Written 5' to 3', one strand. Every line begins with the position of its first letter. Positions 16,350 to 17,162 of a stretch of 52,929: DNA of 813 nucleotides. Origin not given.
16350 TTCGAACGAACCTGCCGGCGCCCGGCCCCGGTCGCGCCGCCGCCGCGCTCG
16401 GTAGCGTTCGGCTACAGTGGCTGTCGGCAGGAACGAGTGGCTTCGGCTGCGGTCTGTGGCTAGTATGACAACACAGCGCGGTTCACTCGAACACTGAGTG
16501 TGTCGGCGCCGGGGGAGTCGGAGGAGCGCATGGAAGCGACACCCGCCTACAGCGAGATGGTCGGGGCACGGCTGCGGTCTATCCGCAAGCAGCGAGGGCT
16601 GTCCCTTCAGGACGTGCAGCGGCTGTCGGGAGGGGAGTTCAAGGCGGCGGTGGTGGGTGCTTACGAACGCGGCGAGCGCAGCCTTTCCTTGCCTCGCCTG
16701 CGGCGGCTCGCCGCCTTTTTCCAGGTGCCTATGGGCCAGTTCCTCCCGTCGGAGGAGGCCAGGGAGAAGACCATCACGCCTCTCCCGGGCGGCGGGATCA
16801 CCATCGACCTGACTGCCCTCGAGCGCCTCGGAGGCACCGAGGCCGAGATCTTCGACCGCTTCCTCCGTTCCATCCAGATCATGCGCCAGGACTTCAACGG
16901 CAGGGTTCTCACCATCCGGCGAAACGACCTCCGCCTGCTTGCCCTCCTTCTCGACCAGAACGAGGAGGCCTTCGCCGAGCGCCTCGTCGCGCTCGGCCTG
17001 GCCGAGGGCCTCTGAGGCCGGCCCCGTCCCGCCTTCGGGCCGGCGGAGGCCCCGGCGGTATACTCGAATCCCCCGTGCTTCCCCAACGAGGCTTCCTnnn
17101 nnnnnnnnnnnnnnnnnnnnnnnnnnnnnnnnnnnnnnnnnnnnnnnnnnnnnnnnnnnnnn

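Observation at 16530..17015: BldD orthologue with an intact c-di-GMP signature in a probably non-filamentous actinobacterium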

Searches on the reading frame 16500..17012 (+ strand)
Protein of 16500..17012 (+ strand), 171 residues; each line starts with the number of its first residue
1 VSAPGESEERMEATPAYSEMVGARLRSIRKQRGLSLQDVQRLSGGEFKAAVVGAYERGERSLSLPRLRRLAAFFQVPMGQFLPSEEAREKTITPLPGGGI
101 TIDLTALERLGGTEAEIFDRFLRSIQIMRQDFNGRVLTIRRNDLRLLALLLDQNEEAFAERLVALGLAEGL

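Call 3: search_protein_families(library=pfam, proteins=[window:16500-17012:+], max_evalue=1)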
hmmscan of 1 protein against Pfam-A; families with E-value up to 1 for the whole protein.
window:16500-17012:+ (171 aa): 6 families
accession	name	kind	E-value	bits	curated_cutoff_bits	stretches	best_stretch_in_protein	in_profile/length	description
PF21179.3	BldD-like_C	-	1.5e-17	63.6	27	1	100-166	2-68/70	DNA-binding protein BldD-like, C-terminal domain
PF01381.28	HTH_3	-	3.1e-10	40.4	23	1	25-79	1-53/55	Helix-turn-helix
PF13560.12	HTH_31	-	7.6e-08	33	27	1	22-77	3-57/64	Helix-turn-helix domain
PF11902.13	DUF3422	-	0.0025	17.5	25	1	6-38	258-290/418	Protein of unknown function (DUF3422)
PF12844.13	HTH_19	-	0.0055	17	30.2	1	22-41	1-20/64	Helix-turn-helix domain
PF13443.12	HTH_26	-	0.0063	17.2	22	1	24-82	1-58/63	Cro/C1-type HTH DNA-binding domain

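Call 4: search_protein_families(library=ncbifam, proteins=[window:16500-17012:+], max_evalue=1)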
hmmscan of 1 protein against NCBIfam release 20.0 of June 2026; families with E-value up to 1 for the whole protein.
window:16500-17012:+ (171 aa): 7 families
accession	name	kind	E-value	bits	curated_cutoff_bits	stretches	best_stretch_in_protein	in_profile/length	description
NF050110.1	TransRegBldD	equivalog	4.2e-41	140.4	250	1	16-167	4-152/162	transcriptional regulator BldD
NF041951.1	phage_RstR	subfamily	1.1e-05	25.7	80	1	21-130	3-104/108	RstR family transcriptional repressor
NF006015.0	PRK08154.1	subfamily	5.2e-05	22.5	204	1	8-89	18-97/314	anaerobic benzoate catabolism transcriptional regulator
NF007408.0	PRK09943.1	equivalog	0.00053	19.6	211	1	21-89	8-74/185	HTH-type transcriptional regulator PuuR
NF038139.1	Reg_Aceta_RamB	equivalog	0.0023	16.6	700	1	20-88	2-68/465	acetate metabolism transcriptional regulator RamB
NF047948.1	male_kill_WMK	equivalog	0.0098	15.4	300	1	21-89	6-73/300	WO male-killing family protein Wmk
TIGR03830.1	CxxCG_CxxCG_HTH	subfamily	0.17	11.7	61.8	1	18-61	63-104/127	type II TA system antitoxin MqsA family protein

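Call 5: search_solved_structures(query=window:16530-17012:+, max_evalue=1, show_alignments=4)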
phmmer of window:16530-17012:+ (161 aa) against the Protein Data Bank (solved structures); distinct sequences matched with E-value up to 1: 25.
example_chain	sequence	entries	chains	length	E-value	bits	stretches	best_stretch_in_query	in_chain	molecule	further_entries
2ewt_A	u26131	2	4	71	1.9e-16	63.6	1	6-73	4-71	putative DNA-binding protein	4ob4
2mc4_A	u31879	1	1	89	6.6e-10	42.4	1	90-158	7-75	DNA binding protein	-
4oaz_R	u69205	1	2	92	6.6e-10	42.4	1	89-158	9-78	Putative DNA-binding protein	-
5khd_R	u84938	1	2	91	9.2e-10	41.9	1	89-158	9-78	DNA-binding protein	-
4oay_A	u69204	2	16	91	1.7e-09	41.1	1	90-158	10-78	DNA-binding protein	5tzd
5tzf_J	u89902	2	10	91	1.2e-08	38.3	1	89-158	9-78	DNA-binding protein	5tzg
1y7y_A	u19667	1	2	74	0.00011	25.5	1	11-66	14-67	C.AhdI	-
2b5a_A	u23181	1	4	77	0.00016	24.9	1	11-74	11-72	C.BclI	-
1y9q_A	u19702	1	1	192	0.00046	23.4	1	8-75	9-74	transcriptional regulator, HTH_3 family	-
6jq1_A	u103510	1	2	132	0.00087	22.5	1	13-108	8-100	Transcriptional regulator, XRE family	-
6rnz_A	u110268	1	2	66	0.0056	19.9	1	13-72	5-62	HTH-type transcriptional regulator DdrOC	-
6rnx_A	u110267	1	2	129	0.0058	19.9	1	13-99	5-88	HTH-type transcriptional regulator DdrOC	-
6rmq_A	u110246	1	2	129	0.0067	19.7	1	13-88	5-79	HTH-type transcriptional regulator DdrOC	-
9ban_A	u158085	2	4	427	0.0067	19.7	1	26-86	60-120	Muellerian-inhibiting factor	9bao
4o8b_A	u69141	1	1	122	0.0075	19.5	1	10-79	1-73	Uncharacterized protein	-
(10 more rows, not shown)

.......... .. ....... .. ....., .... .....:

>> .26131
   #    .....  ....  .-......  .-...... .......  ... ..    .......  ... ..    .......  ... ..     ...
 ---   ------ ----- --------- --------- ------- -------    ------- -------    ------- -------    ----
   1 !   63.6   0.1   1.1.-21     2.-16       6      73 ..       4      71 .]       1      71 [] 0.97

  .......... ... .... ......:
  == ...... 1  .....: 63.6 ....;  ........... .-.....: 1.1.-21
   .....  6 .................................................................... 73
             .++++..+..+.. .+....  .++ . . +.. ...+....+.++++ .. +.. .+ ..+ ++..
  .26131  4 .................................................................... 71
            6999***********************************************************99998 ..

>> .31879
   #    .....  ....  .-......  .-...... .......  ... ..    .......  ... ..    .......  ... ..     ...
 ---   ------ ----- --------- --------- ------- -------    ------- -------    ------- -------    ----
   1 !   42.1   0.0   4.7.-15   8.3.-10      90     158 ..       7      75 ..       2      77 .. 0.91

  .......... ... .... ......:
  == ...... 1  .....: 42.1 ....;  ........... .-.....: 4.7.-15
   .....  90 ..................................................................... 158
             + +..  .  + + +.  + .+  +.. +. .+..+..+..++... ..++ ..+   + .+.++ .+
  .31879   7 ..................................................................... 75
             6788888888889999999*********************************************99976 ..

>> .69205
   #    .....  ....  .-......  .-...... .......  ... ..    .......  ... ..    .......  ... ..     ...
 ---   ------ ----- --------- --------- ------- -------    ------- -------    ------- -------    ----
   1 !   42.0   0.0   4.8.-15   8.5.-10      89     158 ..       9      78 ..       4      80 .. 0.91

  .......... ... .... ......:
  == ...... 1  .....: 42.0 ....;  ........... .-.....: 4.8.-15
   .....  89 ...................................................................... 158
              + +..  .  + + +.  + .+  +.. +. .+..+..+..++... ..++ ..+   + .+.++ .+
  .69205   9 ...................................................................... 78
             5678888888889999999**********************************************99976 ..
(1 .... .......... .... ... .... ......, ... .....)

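Call 6: find_homologous_proteins(query=window:16530-17012:+, max_evalue=0.001)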
Query window:16530-17012:+ (161 aa): 4889 proteins with E <= 0.001 among 6244 candidates; the best 120 are listed.
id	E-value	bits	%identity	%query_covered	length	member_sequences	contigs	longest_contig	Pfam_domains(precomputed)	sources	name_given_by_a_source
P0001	8.4e-91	319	96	100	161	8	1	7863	PF01381.29,PF21179.4,PF13560.13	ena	-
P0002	1.2e-89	316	94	100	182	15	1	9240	PF01381.29,PF21179.4,PF13560.13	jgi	jgi:transcriptional regulator with XRE-family HTH domain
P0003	4.3e-89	314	94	100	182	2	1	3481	PF01381.29,PF21179.4,PF13560.13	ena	-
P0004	2.9e-87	308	91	100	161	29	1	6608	PF01381.29,PF21179.4,PF13560.13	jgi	jgi:transcriptional regulator with XRE-family HTH domain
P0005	5.3e-85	301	89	100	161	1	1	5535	PF01381.29,PF21179.4,PF13560.13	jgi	jgi:transcriptional regulator with XRE-family HTH domain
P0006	1.5e-84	299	88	100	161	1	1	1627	PF01381.29,PF21179.4,PF13560.13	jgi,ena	jgi:transcriptional regulator with XRE-family HTH domain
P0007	3.1e-81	288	86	100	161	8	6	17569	PF01381.29,PF21179.4,PF13560.13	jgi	jgi:transcriptional regulator with XRE-family HTH domain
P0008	7.8e-78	277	84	99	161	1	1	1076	PF01381.29,PF21179.4,PF13560.13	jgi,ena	-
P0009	1.9e-77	276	82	99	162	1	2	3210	PF01381.29,PF21179.4,PF13560.13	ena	-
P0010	2.5e-77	276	83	99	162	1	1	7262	PF01381.29,PF21179.4,PF13560.13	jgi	-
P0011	4.3e-77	275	83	100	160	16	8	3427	PF01381.29,PF21179.4,PF13560.13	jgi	jgi:transcriptional regulator with XRE-family HTH domain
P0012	6.3e-77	274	84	100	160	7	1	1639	PF01381.29,PF21179.4,PF13560.13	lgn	-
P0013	1.1e-76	274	79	99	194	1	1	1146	PF01381.29,PF21179.4,PF13560.13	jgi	jgi:transcriptional regulator with XRE-family HTH domain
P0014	2.6e-76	272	83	100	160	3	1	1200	PF01381.29,PF21179.4,PF13560.13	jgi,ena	jgi:transcriptional regulator with XRE-family HTH domain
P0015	5.0e-76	272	80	99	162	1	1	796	PF01381.29,PF21179.4,PF13560.13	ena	-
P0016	1.4e-75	270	80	99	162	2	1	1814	PF01381.29,PF21179.4,PF13560.13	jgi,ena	-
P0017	1.8e-75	270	79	99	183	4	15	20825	PF01381.29,PF21179.4,PF13560.13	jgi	jgi:transcriptional regulator with XRE-family HTH domain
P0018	2.7e-75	269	81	98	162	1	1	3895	PF01381.29,PF21179.4,PF13560.13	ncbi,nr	ncbi:MAG: helix-turn-helix domain-containing protein [Acidimicrobiia bacterium]|nr:helix-turn-helix 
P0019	4.0e-75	269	81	98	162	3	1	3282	PF01381.29,PF21179.4,PF13560.13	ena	-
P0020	4.7e-75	268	84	100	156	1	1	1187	PF21179.4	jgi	jgi:transcriptional regulator with XRE-family HTH domain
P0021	4.9e-75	268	83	99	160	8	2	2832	PF01381.29,PF21179.4,PF13560.13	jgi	jgi:transcriptional regulator with XRE-family HTH domain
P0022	5.4e-75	268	80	99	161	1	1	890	PF01381.29,PF21179.4,PF13560.13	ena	-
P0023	5.6e-75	268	78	99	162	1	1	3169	PF01381.29,PF21179.4,PF13560.13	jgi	jgi:transcriptional regulator with XRE-family HTH domain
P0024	6.2e-75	268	82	96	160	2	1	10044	PF01381.29,PF21179.4,PF13560.13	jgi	-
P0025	7.3e-75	268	81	100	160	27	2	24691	PF01381.29,PF21179.4,PF13560.13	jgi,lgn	-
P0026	8.1e-75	268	82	98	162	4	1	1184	PF01381.29,PF21179.4,PF13560.13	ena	-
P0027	1.3e-74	267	81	99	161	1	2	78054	PF01381.29,PF21179.4,PF13560.13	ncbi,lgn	-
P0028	1.5e-74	267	81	96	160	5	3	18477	PF01381.29,PF21179.4,PF13560.13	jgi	jgi:transcriptional regulator with XRE-family HTH domain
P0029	2.3e-74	266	80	98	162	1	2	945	PF01381.29,PF21179.4,PF13560.13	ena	-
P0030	4.7e-74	265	80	98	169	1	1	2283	PF01381.29,PF21179.4,PF13560.13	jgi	jgi:transcriptional regulator with XRE-family HTH domain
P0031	4.9e-74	265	81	100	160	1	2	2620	PF01381.29,PF21179.4,PF13560.13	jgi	jgi:transcriptional regulator with XRE-family HTH domain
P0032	7.3e-74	265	79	99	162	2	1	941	PF01381.29,PF21179.4,PF13560.13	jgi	-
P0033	9.7e-74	264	79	98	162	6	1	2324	PF01381.29,PF21179.4,PF13560.13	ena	-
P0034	2.5e-73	263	79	99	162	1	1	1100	PF01381.29,PF21179.4,PF13560.13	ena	-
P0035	2.9e-73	263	80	98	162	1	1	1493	PF01381.29,PF21179.4,PF13560.13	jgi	-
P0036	3.9e-73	262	79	98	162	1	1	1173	PF01381.29,PF21179.4,PF13560.13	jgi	-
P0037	3.9e-73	262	81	96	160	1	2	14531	PF01381.29,PF21179.4,PF13560.13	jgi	-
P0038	4.4e-73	262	80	96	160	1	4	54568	PF01381.29,PF21179.4,PF13560.13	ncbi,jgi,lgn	jgi:transcriptional regulator with XRE-family HTH domain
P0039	4.6e-73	262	80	98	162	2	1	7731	PF01381.29,PF21179.4,PF13560.13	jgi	-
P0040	4.8e-73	262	80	99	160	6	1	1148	PF01381.29,PF21179.4,PF13560.13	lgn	-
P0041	5.2e-73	262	79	98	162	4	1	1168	PF01381.29,PF21179.4,PF13560.13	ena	-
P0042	5.3e-73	262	78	99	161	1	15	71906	PF01381.29,PF21179.4,PF13560.13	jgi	jgi:transcriptional regulator with XRE-family HTH domain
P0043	5.6e-73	262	78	99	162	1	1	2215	PF01381.29,PF21179.4,PF13560.13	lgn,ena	-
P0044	6.2e-73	261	77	100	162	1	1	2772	PF01381.29,PF21179.4,PF13560.13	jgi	-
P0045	9.0e-73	261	76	100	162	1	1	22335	PF01381.29,PF21179.4,PF13560.13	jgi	-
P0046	9.2e-73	261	79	98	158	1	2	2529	PF01381.29,PF21179.4,PF13560.13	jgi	-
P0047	1.0e-72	261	80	98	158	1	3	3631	PF01381.29,PF21179.4,PF13560.13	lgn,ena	-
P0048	1.1e-72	261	76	100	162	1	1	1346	PF01381.29,PF21179.4,PF13560.13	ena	-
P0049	1.2e-72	261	80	98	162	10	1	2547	PF01381.29,PF21179.4,PF13560.13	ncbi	ncbi:MAG: helix-turn-helix domain-containing protein [Actinomycetota bacterium]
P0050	1.3e-72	260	78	98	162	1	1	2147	PF01381.29,PF21179.4,PF13560.13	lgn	-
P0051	1.5e-72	260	78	98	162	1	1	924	PF01381.29,PF21179.4,PF13560.13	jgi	-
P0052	1.8e-72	260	78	98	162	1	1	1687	PF01381.29,PF21179.4,PF13560.13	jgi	jgi:transcriptional regulator with XRE-family HTH domain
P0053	2.5e-72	260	79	96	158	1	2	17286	PF01381.29,PF21179.4,PF13560.13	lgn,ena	-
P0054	2.7e-72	259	78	98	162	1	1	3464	PF01381.29,PF21179.4,PF13560.13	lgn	-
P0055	3.4e-72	259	77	99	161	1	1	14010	PF01381.29,PF21179.4,PF13560.13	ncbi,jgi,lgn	-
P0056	4.6e-72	259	78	98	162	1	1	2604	PF01381.29,PF21179.4,PF13560.13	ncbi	-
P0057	5.4e-72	258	78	99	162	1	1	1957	PF01381.29,PF21179.4,PF13560.13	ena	-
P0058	5.6e-72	258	78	98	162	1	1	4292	PF01381.29,PF21179.4,PF13560.13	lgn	-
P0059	5.8e-72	258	79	96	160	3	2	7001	PF01381.29,PF21179.4,PF13560.13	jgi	-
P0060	6.4e-72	258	79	96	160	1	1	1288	PF01381.29,PF21179.4,PF13560.13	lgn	-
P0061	6.7e-72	258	77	98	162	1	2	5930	PF01381.29,PF21179.4,PF13560.13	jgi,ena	-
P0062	8.8e-72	258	76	100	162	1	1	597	PF01381.29,PF21179.4,PF13560.13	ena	-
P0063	9.4e-72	258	78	97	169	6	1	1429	PF01381.29,PF21179.4,PF13560.13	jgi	jgi:transcriptional regulator with XRE-family HTH domain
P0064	9.6e-72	258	77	99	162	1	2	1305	PF01381.29,PF21179.4,PF13560.13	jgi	-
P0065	1.1e-71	257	80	98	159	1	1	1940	PF01381.29,PF21179.4,PF13560.13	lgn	-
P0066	1.4e-71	257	79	96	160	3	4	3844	PF01381.29,PF21179.4,PF13560.13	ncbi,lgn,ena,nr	ncbi:MAG TPA: helix-turn-helix domain-containing protein [Gemmatimonadales bacterium]|nr:helix-turn-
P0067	1.5e-71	257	79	96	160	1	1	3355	PF01381.29,PF21179.4,PF13560.13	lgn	-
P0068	2.3e-71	256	79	96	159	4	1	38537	PF01381.29,PF21179.4,PF13560.13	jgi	jgi:transcriptional regulator with XRE-family HTH domain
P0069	2.5e-71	256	77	96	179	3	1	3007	PF01381.29,PF21179.4,PF13560.13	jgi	jgi:transcriptional regulator with XRE-family HTH domain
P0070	3.2e-71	256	78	98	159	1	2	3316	PF01381.29,PF21179.4,PF13560.13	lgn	-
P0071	3.5e-71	256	78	98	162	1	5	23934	PF01381.29,PF21179.4,PF13560.13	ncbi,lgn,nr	ncbi:MAG: helix-turn-helix domain-containing protein [Actinobacteria bacterium]|nr:helix-turn-helix 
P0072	3.7e-71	256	79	98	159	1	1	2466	PF01381.29,PF21179.4,PF13560.13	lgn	-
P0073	3.7e-71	256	77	98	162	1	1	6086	PF01381.29,PF21179.4,PF13560.13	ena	-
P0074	4.5e-71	255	77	98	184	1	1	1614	PF01381.29,PF21179.4,PF13560.13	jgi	jgi:transcriptional regulator with XRE-family HTH domain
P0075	5.0e-71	255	77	98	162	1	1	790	PF01381.29,PF21179.4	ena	-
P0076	5.2e-71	255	77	98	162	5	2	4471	PF01381.29,PF21179.4,PF13560.13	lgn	-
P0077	6.6e-71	255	78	98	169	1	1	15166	PF01381.29,PF21179.4,PF13560.13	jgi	jgi:transcriptional regulator with XRE-family HTH domain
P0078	7.9e-71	255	79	96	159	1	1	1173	PF01381.29,PF21179.4,PF13560.13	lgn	-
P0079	1.3e-70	254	79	97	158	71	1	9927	PF01381.29,PF21179.4,PF13560.13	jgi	-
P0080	1.4e-70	254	78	97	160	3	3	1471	PF01381.29,PF21179.4,PF13560.13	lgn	-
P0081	1.7e-70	254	78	97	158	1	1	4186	PF01381.29,PF21179.4,PF13560.13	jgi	jgi:transcriptional regulator with XRE-family HTH domain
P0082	1.9e-70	253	75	99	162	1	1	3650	PF01381.29,PF21179.4,PF13560.13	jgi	jgi:transcriptional regulator with XRE-family HTH domain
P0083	3.5e-70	253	77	97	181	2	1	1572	PF01381.29,PF21179.4,PF13560.13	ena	-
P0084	3.9e-70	252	83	93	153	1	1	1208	PF01381.29,PF21179.4,PF13560.13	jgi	jgi:transcriptional regulator with XRE-family HTH domain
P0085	6.9e-70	252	76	99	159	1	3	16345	PF01381.29,PF21179.4,PF13560.13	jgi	jgi:transcriptional regulator with XRE-family HTH domain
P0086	6.9e-70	252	77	97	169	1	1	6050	PF01381.29,PF21179.4,PF13560.13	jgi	jgi:transcriptional regulator with XRE-family HTH domain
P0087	7.0e-70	252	76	98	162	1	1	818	PF01381.29,PF21179.4,PF13560.13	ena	-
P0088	7.6e-70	251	76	98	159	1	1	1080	PF01381.29,PF21179.4,PF13560.13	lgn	-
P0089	7.8e-70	251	77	96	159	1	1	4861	PF01381.29,PF21179.4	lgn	-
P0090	8.5e-70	251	77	96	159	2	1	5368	PF01381.29,PF21179.4,PF13560.13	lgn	-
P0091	8.6e-70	251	78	96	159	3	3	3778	PF01381.29,PF21179.4,PF13560.13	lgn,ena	-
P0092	1.0e-69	251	76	98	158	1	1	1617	PF01381.29,PF21179.4,PF13560.13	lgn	-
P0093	1.1e-69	251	75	99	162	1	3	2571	PF01381.29,PF21179.4,PF13560.13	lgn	-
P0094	1.2e-69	251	77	98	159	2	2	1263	PF01381.29,PF21179.4,PF13560.13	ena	-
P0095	1.4e-69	251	75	98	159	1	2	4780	PF01381.29,PF21179.4,PF13560.13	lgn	-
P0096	1.4e-69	251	77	97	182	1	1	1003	PF01381.29,PF21179.4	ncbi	-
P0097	1.5e-69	251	75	98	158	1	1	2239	PF01381.29,PF21179.4,PF13560.13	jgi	-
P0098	1.5e-69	251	76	98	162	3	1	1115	PF01381.29,PF21179.4,PF13560.13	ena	-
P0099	1.7e-69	250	76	98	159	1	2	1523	PF01381.29,PF21179.4,PF13560.13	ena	-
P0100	2.0e-69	250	77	96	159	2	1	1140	PF01381.29,PF21179.4,PF13560.13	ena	-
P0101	2.1e-69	250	77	97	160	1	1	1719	PF01381.29,PF21179.4,PF13560.13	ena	-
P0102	3.0e-69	250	75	99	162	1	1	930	PF01381.29,PF21179.4,PF13560.13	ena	-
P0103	3.0e-69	250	78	97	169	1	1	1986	PF01381.29,PF21179.4,PF13560.13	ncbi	-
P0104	3.4e-69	249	77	98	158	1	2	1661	PF01381.29,PF21179.4,PF13560.13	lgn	-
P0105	3.6e-69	249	76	98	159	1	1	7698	PF01381.29,PF21179.4,PF13560.13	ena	-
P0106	4.0e-69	249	77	98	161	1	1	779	PF01381.29,PF21179.4,PF13560.13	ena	-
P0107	4.8e-69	249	77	96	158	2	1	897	PF01381.29,PF21179.4,PF13560.13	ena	-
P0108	5.3e-69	249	77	96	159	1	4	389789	PF01381.29,PF21179.4,PF13560.13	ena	-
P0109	6.7e-69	248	75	98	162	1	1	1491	PF01381.29,PF21179.4,PF13560.13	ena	-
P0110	7.9e-69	248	76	96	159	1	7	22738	PF01381.29,PF21179.4,PF13560.13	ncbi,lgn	-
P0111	8.6e-69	248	78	95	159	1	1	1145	PF01381.29,PF21179.4,PF13560.13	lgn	-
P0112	9.2e-69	248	75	98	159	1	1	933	PF01381.29,PF21179.4,PF13560.13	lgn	-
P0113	9.3e-69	248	75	96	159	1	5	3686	PF01381.29,PF21179.4,PF13560.13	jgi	-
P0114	1.1e-68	248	76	96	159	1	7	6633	PF01381.29,PF21179.4,PF13560.13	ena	-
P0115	1.2e-68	248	81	89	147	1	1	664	PF01381.29,PF21179.4,PF13560.13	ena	-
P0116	1.2e-68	248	77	95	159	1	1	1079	PF01381.29,PF21179.4,PF13560.13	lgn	-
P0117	1.9e-68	247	78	95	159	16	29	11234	PF01381.29,PF21179.4,PF13560.13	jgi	jgi:transcriptional regulator with XRE-family HTH domain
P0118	1.9e-68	247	76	96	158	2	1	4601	PF01381.29,PF21179.4,PF13560.13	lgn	-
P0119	2.0e-68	247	75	97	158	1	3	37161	PF01381.29,PF21179.4,PF13560.13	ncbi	ncbi:MAG: helix-turn-helix domain-containing protein [Acidimicrobiia bacterium]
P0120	2.4e-68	247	76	94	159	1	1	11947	PF01381.29,PF21179.4,PF13560.13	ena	-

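Call 7: find_related_loci(query=window:16530-17012:+, collection=genome_contigs, flank=6000)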
Query window:16530-17012:+ (161 aa) in genome_contigs; peptide patterns used: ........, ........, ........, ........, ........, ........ (x = any residue, [..] = any of these).
216 stretches matched a pattern; 59 encode a relative of the query (tblastn E <= 1e-3); 59 distinct loci.
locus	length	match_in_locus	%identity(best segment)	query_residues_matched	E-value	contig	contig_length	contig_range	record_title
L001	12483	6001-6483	96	1-161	2e-96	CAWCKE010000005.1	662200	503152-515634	MAG: uncultured Acidimicrobiia bacterium isolate MFD00709.bin.2.137 genome assembly, contig: contig_40654, whole genome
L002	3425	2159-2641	92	1-161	3e-91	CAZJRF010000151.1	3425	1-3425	MAG TPA_asm: uncultured Acidimicrobiia bacterium isolate SRP214966_co2_443 genome assembly, contig: NODE_62057_length_34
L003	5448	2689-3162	84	1-159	2e-76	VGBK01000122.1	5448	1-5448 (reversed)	MAG: Actinomycetota bacterium isolate M_DeepCast_400m_m2_130 M_DeepCast_400m_m2_130_Ga0194112_10033632, whole genome sho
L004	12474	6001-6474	82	1-159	3e-72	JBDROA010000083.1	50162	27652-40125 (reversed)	MAG: Actinomycetota bacterium isolate MEGAHIT-group-1.925 k141_4731632, whole genome shotgun sequence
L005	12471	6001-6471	71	1-157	2e-72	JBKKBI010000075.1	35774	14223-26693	MAG: Acidimicrobiia bacterium isolate swi_bin.353 S1Ck127_11280642_flag_0_multi_52.9247_len_35774, whole genome shotgun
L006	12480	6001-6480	81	1-161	3e-72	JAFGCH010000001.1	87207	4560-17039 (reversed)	MAG: Acidimicrobiia bacterium isolate Zod_Metabat.1092 k87_32642, whole genome shotgun sequence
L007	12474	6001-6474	80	1-158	1e-69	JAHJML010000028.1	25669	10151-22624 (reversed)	MAG: Actinomycetota bacterium isolate Old_saline.mb.35 Old_saline.mb.35_k141_160629, whole genome shotgun sequence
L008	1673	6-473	78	3-158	5e-70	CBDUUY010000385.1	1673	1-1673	MAG TPA_asm: uncultured bacterium isolate SRR22302361_binner23_Refined_96 genome assembly, contig: ERZ25748748.99967, wh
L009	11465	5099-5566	76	2-157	1e-66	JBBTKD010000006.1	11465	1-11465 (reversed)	MAG: Actinomycetota bacterium isolate H52-bin068_1 H52_bin068_1_000000000006, whole genome shotgun sequence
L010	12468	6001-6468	75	2-157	1e-66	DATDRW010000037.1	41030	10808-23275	MAG TPA_asm: Acidimicrobiia bacterium isolate SMAG_U7987 k141_74363, whole genome shotgun sequence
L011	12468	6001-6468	75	2-157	2e-66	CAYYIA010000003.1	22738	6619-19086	MAG TPA_asm: uncultured Acidimicrobiia bacterium isolate SRP173033_co3_75 genome assembly, contig: NODE_2586_length_2273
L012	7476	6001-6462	68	4-157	9e-62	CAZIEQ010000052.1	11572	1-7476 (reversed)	MAG TPA_asm: uncultured Acidimicrobiia bacterium isolate binchicken_co275_88 genome assembly, contig: NODE_8579_length_1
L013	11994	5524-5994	70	2-157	2e-60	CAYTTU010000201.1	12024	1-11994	MAG TPA_asm: uncultured Acidimicrobiia bacterium isolate binchicken_co31_379 genome assembly, contig: k141_1738903, whol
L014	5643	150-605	74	7-157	4e-60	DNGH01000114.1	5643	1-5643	MAG TPA_asm: Actinomycetota bacterium isolate UBA11373 contig_484, whole genome shotgun sequence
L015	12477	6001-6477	61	2-160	1e-59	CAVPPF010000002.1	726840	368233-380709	MAG: uncultured Actinomycetota bacterium isolate MFD09964.bin.1.235 genome assembly, contig: contig_21646, whole genome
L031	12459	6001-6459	60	4-156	9e-53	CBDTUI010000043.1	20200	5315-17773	MAG TPA_asm: uncultured Acidimicrobiia bacterium isolate SRR7614695_metabat2_100 genome assembly, contig: ERZ23877680.17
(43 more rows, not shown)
